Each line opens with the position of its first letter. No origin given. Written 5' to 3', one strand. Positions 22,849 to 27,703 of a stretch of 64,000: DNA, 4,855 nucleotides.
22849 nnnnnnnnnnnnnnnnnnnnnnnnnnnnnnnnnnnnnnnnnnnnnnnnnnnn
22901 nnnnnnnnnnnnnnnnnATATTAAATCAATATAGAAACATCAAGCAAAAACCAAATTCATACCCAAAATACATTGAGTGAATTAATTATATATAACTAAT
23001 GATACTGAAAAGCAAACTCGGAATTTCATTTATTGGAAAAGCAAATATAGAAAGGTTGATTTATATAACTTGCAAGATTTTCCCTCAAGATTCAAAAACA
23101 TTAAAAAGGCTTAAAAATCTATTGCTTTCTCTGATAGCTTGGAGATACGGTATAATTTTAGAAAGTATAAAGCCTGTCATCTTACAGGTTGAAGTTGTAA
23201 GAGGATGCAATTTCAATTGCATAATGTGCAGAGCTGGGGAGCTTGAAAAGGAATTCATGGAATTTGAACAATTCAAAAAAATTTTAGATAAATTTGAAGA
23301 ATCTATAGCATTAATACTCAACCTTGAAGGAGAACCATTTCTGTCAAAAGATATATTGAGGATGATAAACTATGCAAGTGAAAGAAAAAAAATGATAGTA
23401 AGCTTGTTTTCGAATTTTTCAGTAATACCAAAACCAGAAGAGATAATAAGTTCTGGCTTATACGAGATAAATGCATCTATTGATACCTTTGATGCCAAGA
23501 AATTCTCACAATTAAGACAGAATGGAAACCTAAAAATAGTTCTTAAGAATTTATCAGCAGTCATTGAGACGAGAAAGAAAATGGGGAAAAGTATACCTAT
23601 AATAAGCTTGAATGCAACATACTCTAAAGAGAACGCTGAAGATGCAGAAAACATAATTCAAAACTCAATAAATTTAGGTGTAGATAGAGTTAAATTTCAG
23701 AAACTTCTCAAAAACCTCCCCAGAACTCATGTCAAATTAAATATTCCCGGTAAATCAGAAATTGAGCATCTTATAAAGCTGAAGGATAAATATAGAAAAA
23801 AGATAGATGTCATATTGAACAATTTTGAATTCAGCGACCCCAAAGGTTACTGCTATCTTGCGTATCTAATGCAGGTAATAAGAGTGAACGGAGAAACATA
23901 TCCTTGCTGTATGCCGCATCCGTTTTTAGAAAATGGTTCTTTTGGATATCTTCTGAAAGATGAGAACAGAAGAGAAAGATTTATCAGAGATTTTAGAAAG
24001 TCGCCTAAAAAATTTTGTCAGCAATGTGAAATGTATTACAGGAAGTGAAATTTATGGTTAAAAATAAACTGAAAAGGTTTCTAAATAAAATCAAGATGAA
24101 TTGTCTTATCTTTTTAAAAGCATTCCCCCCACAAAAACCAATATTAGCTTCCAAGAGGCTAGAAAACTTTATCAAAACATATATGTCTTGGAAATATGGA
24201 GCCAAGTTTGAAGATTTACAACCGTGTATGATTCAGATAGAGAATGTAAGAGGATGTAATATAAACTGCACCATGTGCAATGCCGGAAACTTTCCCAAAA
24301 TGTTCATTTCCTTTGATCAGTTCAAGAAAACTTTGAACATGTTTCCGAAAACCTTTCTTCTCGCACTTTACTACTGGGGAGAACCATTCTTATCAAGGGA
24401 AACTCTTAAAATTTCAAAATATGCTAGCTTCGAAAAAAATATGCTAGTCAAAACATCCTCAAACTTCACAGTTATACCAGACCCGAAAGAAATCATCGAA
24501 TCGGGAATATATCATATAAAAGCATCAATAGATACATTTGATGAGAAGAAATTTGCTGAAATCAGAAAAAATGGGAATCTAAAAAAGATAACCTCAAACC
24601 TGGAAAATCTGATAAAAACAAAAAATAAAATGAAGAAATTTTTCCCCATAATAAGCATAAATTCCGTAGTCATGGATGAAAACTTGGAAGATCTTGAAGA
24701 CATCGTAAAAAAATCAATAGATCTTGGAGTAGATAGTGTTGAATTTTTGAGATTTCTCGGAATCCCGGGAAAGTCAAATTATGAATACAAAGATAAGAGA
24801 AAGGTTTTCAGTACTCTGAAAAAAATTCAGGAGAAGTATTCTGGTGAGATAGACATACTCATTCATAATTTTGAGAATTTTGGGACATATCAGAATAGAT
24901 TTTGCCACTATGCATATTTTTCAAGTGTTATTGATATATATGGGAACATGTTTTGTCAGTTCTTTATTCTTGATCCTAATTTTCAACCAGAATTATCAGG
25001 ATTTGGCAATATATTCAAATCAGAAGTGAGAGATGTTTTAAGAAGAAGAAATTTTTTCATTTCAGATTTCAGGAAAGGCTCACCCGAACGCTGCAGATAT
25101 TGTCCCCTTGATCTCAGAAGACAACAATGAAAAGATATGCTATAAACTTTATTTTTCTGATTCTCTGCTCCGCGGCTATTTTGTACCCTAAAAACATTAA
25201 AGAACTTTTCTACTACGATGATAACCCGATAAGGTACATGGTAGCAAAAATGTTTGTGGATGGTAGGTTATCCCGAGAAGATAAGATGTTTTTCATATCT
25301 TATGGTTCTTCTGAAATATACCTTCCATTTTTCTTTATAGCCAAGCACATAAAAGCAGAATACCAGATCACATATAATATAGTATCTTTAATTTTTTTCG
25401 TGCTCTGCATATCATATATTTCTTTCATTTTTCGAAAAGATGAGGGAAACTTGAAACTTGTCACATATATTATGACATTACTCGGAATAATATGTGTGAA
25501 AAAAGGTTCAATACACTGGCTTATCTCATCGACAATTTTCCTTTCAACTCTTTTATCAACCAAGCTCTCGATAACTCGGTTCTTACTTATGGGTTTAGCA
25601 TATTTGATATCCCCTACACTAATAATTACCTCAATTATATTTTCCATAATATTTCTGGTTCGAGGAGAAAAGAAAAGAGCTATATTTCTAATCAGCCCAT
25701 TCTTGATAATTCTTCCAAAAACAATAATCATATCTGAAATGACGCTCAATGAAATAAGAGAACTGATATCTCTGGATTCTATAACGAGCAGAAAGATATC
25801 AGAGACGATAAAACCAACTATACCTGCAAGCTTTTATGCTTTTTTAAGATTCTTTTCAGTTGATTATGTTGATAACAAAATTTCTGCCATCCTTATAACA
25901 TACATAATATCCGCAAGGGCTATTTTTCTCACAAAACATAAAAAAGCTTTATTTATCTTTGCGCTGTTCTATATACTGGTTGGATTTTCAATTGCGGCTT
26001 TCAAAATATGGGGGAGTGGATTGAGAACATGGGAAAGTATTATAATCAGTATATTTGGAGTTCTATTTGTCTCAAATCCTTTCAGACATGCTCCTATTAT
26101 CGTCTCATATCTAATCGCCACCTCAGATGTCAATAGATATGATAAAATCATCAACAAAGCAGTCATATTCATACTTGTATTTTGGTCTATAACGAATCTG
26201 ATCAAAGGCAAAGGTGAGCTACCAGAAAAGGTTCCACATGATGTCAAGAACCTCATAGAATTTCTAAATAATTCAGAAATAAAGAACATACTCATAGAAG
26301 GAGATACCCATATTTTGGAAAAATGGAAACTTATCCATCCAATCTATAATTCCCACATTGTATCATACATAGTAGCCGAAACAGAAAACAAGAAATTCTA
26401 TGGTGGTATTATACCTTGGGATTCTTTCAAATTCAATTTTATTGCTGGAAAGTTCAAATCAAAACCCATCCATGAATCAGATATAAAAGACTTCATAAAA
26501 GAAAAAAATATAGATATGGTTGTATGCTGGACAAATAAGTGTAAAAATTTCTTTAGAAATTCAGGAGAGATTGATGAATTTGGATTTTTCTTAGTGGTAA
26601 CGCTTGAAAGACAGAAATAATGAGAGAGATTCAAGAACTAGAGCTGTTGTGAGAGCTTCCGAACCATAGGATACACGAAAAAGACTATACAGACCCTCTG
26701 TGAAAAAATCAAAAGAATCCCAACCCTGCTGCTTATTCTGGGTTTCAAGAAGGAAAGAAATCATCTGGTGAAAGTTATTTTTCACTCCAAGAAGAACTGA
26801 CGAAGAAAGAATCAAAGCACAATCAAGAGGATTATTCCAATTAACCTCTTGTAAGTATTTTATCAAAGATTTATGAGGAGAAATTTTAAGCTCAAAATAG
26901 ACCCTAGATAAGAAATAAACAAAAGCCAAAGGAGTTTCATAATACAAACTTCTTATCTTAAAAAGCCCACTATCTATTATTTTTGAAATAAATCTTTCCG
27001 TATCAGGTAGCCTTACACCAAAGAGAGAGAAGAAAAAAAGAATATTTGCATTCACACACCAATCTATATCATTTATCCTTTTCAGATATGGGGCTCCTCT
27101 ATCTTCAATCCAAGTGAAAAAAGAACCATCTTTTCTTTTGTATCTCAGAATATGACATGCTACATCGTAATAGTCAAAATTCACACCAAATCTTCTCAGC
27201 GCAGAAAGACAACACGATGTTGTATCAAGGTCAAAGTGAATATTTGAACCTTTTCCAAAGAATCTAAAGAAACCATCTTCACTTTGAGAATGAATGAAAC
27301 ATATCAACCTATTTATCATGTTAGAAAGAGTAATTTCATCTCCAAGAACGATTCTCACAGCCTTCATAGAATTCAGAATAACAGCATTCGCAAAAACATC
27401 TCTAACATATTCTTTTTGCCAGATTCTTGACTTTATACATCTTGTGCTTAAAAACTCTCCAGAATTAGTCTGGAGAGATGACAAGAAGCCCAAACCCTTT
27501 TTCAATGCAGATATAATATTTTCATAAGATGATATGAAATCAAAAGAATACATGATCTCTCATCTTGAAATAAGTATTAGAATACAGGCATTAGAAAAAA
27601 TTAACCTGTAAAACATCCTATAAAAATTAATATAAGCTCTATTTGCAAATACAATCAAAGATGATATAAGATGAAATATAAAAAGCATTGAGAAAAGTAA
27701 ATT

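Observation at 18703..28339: Candidate undescribed system: duplicated radical-SAM + polytopic-membrane-protein modules with prenyl-handling genes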

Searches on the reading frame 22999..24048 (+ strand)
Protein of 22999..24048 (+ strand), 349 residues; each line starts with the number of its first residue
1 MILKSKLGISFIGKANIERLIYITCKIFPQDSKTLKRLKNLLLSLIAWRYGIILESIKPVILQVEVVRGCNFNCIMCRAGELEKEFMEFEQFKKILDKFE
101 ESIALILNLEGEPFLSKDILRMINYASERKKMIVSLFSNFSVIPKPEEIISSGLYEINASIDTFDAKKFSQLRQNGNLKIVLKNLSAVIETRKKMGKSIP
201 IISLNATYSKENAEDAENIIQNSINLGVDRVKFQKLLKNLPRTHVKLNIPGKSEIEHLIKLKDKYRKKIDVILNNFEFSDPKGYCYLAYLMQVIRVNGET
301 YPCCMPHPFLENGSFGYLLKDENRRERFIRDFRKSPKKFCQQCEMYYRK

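Call 3: search_protein_families(library=pfam, proteins=[window:22999-24048:+], max_evalue=0.1)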
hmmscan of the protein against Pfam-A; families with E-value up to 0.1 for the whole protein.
window:22999-24048:+ (349 aa): 2 families
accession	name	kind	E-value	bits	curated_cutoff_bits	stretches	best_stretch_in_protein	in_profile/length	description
PF04055.27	Radical_SAM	-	4e-09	37.3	29.5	1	65-192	2-140/166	Radical SAM superfamily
PF13186.11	SPASM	-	0.00041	21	21.5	1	291-343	7-66/67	Iron-sulfur cluster-binding domain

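Call 4: search_protein_families(library=ncbifam, proteins=[window:22999-24048:+], max_evalue=0.1)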
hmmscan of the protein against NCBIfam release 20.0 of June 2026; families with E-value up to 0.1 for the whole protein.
window:22999-24048:+ (349 aa): 33 families (the best 25 are shown)
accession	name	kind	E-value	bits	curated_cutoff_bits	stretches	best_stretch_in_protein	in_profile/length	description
TIGR04317.1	W_rSAM_matur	equivalog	4.7e-27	95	380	1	62-304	6-256/349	tungsten cofactor oxidoreductase radical SAM maturase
TIGR04311.1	rSAM_Geo_metal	subfamily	1.1e-15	57.7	400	1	59-231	2-182/423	radical SAM/SPASM family putative metalloenzyme maturase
TIGR02668.1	moaA_archaeal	equivalog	3.5e-14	52.5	325.25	1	62-226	12-176/303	GTP 3',8-cyclase MoaA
NF001199.0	PRK00164.2-1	equivalog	9.3e-14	51.3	231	1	62-190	14-147/308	GTP 3',8-cyclase MoaA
TIGR02666.1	moaA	equivalog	6.8e-13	48.3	284.05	1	62-194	12-156/336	GTP 3',8-cyclase MoaA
TIGR04545.1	rSAM_ahbD_hemeb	equivalog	8.8e-12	45.1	500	1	64-230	4-169/339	heme b synthase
TIGR04053.2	TIGR04053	equivalog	2.9e-10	39.9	395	1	58-232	6-182/366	TIGR04053 family radical SAM/SPASM domain-containing protein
NF047865.1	rSAM_PapB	equivalog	6.1e-10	38.8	340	1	62-345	5-308/330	PapB family radical SAM/SPASM ranthipeptide maturase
TIGR04054.1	rSAM_NirJ1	equivalog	8.7e-10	37.7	650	1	59-237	36-211/387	putative heme d1 biosynthesis radical SAM protein NirJ1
TIGR04321.1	spiroSPASM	subfamily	3.8e-09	35.8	250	1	59-190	230-378/510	spiro-SPASM protein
NF033640.1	N_Twi_rSAM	subfamily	6.4e-09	35.4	170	1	56-231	107-305/398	twitch domain-containing radical SAM protein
TIGR04347.1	pseudo_SAM_Halo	equivalog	8.9e-09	35.1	525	1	58-236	37-212/390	TIGR04347 family pseudo-SAM/SPASM protein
TIGR04055.1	rSAM_NirJ2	equivalog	9.5e-09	35.2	500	1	68-229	8-167/326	putative heme d1 biosynthesis radical SAM protein NirJ2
TIGR03962.1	mycofact_rSAM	equivalog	1.1e-08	34.7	265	1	59-189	11-145/339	mycofactocin radical SAM maturase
TIGR04051.1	rSAM_NirJ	equivalog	5.1e-08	32.3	515.45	1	59-233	2-173/354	heme d1 biosynthesis radical SAM protein NirJ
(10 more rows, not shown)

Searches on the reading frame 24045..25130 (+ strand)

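Call 3: search_protein_families(library=pfam, proteins=[window:24045-25130:+], max_evalue=0.1)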
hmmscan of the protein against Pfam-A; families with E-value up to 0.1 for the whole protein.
window:24045-25130:+ (361 aa): 1 family
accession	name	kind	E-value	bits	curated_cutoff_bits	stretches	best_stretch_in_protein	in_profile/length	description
PF04055.27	Radical_SAM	-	5.1e-10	40.2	29.5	1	69-222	5-164/166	Radical SAM superfamily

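Call 4: search_protein_families(library=ncbifam, proteins=[window:24045-25130:+], max_evalue=0.1)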
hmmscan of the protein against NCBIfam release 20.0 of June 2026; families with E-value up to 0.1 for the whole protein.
window:24045-25130:+ (361 aa): 23 families
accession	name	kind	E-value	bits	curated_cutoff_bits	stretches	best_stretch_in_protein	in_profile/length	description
TIGR04317.1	W_rSAM_matur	equivalog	7.4e-24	84.5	380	1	63-303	6-253/349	tungsten cofactor oxidoreductase radical SAM maturase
TIGR04311.1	rSAM_Geo_metal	subfamily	8.2e-14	51.5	400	1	60-231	2-181/423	radical SAM/SPASM family putative metalloenzyme maturase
TIGR02666.1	moaA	equivalog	6.5e-11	41.8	284.05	1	71-305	20-261/336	GTP 3',8-cyclase MoaA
TIGR04055.1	rSAM_NirJ2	equivalog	1.6e-08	34.5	500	1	68-238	7-174/326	putative heme d1 biosynthesis radical SAM protein NirJ2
TIGR02668.1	moaA_archaeal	equivalog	3.8e-08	32.7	325.25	1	68-266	17-211/303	GTP 3',8-cyclase MoaA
TIGR04321.1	spiroSPASM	subfamily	5.9e-08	31.8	250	1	58-194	228-381/510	spiro-SPASM protein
TIGR04545.1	rSAM_ahbD_hemeb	equivalog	8.2e-08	32.1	500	1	62-242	1-178/339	heme b synthase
TIGR04053.2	TIGR04053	equivalog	1.7e-07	30.8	395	1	59-264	6-216/366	TIGR04053 family radical SAM/SPASM domain-containing protein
NF001199.0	PRK00164.2-1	equivalog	3.1e-07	29.8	231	1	65-265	16-213/308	GTP 3',8-cyclase MoaA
NF033640.1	N_Twi_rSAM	subfamily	6.4e-07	28.8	170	1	112-282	181-358/398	twitch domain-containing radical SAM protein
TIGR04278.1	viperin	exception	3.3e-06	26.3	450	1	50-221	48-223/347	antiviral radical SAM protein viperin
TIGR03962.1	mycofact_rSAM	equivalog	4.7e-05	22.7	265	1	61-239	12-189/339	mycofactocin radical SAM maturase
TIGR02109.1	PQQ_syn_pqqE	equivalog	0.00011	21.2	381.35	1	137-234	88-179/358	pyrroloquinoline quinone biosynthesis protein PqqE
TIGR04303.1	GeoRSP_rSAM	equivalog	0.00021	21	400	1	69-238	13-178/325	GeoRSP system radical SAM/SPASM protein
TIGR04051.1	rSAM_NirJ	equivalog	0.0003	19.9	515.45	1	67-248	8-186/354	heme d1 biosynthesis radical SAM protein NirJ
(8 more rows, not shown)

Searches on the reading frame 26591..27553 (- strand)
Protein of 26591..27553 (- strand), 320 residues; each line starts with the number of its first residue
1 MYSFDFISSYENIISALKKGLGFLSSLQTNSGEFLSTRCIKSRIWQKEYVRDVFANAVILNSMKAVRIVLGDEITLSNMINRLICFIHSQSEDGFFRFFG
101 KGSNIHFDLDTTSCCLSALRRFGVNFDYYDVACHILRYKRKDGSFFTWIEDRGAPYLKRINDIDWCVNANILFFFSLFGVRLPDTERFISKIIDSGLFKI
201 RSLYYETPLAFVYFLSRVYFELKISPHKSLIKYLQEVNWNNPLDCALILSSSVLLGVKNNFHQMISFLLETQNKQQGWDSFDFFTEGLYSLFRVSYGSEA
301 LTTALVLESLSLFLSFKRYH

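Call 3: search_protein_families(library=pfam, proteins=[window:26591-27553:-], max_evalue=0.1)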
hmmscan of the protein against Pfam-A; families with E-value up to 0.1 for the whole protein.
window:26591-27553:- (320 aa): 1 family
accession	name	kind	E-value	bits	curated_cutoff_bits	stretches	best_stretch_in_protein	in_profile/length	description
PF07678.20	TED_complement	-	0.042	13.4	22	0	16-94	115-193/312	A-macroglobulin TED domain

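Call 4: search_protein_families(library=ncbifam, proteins=[window:26591-27553:-], max_evalue=0.1)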
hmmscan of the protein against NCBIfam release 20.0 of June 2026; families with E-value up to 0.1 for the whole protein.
window:26591-27553:- (320 aa): 0 families

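Call 60: search_solved_structures(query=window:26591-27553:-, max_evalue=10)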
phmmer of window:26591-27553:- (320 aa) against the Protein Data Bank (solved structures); distinct sequences matched with E-value up to 10: 4.
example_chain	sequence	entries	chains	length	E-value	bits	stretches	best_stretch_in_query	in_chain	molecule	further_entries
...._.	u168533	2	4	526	1.7e-10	44.1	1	45-312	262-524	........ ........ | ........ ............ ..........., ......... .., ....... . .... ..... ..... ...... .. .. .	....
9m7d_A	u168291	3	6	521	8.4e-10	41.8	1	45-312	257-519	Haloacid dehalogenase superfamily, subfamily IA, variant 3 with third motif having DD or E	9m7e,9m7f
22ty_A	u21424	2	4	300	0.0004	23.2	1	107-311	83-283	AstC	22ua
22tz_A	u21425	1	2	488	0.0012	21.6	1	107-310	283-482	AstC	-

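Call 75: search_solved_structures(query=window:26591-27553:-, max_evalue=0.01, show_alignments=2)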
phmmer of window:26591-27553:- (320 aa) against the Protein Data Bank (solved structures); distinct sequences matched with E-value up to 0.01: 4.
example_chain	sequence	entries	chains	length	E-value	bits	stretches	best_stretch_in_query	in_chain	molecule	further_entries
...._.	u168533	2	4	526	1.7e-10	44.1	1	45-312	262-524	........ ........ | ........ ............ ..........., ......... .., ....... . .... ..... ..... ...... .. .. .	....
9m7d_A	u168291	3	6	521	8.4e-10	41.8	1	45-312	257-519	Haloacid dehalogenase superfamily, subfamily IA, variant 3 with third motif having DD or E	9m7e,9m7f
22ty_A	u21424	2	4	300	0.0004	23.2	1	107-311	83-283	AstC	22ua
22tz_A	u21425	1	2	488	0.0012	21.6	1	107-310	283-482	AstC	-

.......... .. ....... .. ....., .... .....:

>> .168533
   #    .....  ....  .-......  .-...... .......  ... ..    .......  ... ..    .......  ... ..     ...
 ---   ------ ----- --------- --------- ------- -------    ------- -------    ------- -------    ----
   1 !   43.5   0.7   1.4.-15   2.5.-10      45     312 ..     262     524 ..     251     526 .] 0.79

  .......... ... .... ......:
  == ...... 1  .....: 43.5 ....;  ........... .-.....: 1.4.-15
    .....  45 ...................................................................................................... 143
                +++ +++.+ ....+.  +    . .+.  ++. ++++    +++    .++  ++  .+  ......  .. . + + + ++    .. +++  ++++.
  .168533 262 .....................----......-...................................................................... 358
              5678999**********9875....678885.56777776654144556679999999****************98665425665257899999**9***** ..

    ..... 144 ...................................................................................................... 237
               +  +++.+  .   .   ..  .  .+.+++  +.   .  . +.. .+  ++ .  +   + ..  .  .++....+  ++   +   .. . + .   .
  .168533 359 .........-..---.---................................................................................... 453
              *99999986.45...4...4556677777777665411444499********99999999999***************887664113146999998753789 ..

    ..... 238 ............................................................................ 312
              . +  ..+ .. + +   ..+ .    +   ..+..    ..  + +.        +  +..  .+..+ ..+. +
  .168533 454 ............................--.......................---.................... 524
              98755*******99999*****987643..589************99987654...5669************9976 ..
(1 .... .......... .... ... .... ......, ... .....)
